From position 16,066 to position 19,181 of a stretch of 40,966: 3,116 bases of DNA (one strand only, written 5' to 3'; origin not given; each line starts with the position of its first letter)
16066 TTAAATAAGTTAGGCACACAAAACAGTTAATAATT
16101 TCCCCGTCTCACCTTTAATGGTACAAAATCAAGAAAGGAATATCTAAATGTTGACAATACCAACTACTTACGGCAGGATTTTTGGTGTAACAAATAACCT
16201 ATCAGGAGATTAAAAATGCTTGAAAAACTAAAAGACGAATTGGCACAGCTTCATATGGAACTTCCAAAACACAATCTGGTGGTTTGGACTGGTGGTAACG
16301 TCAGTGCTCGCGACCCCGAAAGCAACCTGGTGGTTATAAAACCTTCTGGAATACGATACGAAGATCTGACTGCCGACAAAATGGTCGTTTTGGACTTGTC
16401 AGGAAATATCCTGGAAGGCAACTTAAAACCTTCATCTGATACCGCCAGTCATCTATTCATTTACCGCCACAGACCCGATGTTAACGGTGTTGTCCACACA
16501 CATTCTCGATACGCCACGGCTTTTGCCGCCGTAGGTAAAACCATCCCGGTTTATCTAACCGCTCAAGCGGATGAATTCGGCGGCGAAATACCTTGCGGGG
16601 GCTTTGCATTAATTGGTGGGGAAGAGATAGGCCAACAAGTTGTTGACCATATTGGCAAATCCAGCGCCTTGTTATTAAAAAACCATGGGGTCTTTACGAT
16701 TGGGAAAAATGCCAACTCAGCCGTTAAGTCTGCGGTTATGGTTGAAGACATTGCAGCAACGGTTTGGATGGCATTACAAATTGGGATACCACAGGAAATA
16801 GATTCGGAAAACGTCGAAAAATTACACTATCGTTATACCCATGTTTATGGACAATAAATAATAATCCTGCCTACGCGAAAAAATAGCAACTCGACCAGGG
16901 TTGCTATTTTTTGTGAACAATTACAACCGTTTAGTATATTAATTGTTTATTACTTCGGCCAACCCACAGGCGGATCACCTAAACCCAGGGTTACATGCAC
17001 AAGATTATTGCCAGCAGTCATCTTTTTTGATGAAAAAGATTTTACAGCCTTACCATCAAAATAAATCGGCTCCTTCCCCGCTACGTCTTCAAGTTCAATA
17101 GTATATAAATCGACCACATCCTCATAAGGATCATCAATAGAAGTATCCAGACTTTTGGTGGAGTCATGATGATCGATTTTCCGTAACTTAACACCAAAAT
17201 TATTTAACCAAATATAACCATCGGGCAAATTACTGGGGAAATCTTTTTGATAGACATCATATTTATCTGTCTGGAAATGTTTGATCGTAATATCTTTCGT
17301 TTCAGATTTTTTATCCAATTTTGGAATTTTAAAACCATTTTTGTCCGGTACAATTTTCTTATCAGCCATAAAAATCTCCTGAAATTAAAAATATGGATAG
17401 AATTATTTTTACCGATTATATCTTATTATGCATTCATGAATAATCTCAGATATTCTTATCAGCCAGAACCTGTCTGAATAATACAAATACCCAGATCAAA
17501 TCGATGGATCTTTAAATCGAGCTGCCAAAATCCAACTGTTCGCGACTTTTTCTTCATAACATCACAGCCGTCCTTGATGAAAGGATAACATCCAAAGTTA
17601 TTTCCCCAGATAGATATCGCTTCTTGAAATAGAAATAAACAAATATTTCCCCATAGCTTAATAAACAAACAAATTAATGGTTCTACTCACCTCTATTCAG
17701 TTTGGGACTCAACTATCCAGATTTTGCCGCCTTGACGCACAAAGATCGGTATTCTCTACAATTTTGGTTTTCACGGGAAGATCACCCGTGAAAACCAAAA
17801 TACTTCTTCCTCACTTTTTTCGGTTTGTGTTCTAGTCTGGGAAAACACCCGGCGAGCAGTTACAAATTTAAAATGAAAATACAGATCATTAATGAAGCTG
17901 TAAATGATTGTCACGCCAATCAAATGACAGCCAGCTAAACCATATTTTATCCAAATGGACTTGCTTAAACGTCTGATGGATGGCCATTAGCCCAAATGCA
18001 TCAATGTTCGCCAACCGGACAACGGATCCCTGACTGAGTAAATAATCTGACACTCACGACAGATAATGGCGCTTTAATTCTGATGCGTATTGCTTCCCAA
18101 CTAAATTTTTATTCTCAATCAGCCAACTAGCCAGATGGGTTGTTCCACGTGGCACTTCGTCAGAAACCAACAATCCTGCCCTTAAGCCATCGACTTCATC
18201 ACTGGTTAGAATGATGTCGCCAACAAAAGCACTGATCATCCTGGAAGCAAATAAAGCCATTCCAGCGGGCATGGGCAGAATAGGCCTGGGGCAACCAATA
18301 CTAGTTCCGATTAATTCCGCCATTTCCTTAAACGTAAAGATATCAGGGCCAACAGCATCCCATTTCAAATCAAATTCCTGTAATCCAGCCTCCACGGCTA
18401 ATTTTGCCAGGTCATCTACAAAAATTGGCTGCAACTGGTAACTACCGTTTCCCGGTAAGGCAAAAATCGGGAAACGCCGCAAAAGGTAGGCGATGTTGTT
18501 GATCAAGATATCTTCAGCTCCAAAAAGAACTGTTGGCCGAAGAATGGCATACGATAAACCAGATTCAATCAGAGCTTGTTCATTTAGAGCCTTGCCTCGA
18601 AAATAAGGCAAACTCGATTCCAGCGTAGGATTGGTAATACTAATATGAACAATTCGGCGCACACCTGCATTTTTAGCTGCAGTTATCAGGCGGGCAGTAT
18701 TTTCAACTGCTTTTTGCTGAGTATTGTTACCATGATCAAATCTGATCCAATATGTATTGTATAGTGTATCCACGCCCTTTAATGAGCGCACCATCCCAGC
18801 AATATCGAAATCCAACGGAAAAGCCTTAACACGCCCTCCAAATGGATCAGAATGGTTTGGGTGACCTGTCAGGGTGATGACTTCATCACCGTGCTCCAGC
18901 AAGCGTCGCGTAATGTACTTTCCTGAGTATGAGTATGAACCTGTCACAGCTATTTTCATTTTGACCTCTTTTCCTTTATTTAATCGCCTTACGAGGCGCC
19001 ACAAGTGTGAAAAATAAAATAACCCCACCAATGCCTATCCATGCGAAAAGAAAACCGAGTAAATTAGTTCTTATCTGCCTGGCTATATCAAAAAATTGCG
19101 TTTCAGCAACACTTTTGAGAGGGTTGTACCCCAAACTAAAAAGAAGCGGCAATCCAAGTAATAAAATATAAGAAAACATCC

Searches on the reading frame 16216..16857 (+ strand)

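Call 6: search_protein_families(library=pfam, proteins=[window:16216-16857:+], max_evalue=0.001)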
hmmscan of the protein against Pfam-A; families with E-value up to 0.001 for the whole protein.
window:16216-16857:+ (213 aa): 1 family
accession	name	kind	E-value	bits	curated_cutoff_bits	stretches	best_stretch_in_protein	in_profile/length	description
PF00596.27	Aldolase_II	-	1.3e-52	178.8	22.2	1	8-182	2-181/183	Class II Aldolase and Adducin N-terminal domain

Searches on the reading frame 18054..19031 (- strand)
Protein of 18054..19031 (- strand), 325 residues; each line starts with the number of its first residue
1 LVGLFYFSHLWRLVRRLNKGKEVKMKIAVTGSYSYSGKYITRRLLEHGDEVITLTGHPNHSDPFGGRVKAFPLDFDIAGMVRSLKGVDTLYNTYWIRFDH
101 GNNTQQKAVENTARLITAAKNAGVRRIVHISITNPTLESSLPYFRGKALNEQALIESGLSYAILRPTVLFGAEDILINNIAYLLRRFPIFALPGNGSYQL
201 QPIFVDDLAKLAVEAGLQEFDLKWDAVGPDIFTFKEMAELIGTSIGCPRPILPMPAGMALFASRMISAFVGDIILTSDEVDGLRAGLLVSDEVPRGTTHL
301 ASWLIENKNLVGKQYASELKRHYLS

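Call 6: search_protein_families(library=pfam, proteins=[window:18054-19031:-], max_evalue=0.001)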
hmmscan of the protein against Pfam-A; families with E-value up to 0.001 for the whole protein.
window:18054-19031:- (325 aa): 3 families
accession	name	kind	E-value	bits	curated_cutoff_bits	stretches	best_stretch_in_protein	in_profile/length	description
PF13460.12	NAD_binding_10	-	7.3e-12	46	27.2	1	36-169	6-146/184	NAD(P)H-binding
PF01370.27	Epimerase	-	1.1e-09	38.5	20.9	1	27-213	1-222/240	NAD dependent epimerase/dehydratase family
PF05368.20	NmrA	-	2.6e-05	24.4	27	1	24-164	2-144/298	NmrA-like family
